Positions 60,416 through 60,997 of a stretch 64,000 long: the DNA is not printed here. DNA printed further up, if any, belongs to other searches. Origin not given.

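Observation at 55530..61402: A roughly 28-aa N-terminal repeat module shared by both FISUMP proteins (three copies each) and the small T9SS protein (one copy).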

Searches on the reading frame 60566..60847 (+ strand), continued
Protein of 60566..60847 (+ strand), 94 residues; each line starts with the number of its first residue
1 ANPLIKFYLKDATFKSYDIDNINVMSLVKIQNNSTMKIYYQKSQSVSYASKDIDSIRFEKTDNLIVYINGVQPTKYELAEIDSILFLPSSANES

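Call 77: find_encoding_contigs(protein=P0288, flank=5000, max_places=1)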
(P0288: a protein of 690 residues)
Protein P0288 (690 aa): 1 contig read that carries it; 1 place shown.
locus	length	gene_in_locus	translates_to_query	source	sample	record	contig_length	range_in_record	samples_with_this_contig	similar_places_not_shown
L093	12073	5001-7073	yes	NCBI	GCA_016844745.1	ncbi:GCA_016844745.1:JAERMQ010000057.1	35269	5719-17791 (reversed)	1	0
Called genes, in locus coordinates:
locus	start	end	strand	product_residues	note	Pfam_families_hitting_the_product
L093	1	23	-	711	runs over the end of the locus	PF02012:BNR (faint), PF14870:PSII_BNR, PF15902:Sortilin-Vps10, PF18962:Por_Secre_tail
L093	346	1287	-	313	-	PF17728:BsuBI_PstI_RE_N, PF06616:BsuBI_PstI_RE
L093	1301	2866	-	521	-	PF02384:N6_Mtase, PF07669:Eco57I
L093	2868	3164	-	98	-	PF12844:HTH_19, PF01381:HTH_3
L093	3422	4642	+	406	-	PF00089:Trypsin, PF10459:Peptidase_S46 (faint), PF13365:Trypsin_2, PF13180:PDZ_2, PF00595:PDZ, PF17820:PDZ_6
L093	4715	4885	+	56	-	-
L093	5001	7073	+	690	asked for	PF13860:FlgD_ig (faint), PF18962:Por_Secre_tail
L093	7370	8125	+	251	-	PF00005:ABC_tran, PF13304:AAA_21 (faint), PF12399:BCA_ABC_TP_C (weak)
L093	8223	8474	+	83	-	PF19891:DUF6364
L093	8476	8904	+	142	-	PF13470:PIN_3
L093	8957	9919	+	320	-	PF03372:Exo_endo_phos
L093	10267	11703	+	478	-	PF05593:RHS_repeat (faint), PF18962:Por_Secre_tail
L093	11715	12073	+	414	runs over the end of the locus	PF00535:Glycos_transf_2, PF13641:Glyco_tranf_2_3, PF13632:Glyco_trans_2_3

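Call 78: find_encoding_contigs(protein=P0221, flank=5000, max_places=1)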
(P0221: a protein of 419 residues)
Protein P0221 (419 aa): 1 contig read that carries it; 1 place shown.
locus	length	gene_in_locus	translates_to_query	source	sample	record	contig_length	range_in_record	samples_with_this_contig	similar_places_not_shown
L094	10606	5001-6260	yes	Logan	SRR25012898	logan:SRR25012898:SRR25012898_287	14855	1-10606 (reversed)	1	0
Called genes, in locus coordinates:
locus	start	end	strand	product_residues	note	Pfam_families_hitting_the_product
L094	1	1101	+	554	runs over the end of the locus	PF02554:CstA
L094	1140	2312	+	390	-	PF16656:Pur_ac_phosph_N (weak), PF00149:Metallophos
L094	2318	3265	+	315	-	PF00291:PALP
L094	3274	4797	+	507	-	PF00939:Na_sulph_symp, PF03600:CitMHS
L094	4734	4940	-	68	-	-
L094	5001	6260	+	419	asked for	PF09603:Fib_succ_major, PF18962:Por_Secre_tail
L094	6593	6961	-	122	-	PF04245:NA37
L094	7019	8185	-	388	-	PF13676:TIR_2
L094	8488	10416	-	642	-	PF02824:TGS, PF07973:tRNA_SAD, PF00587:tRNA-synt_2b, PF03129:HGTP_anticodon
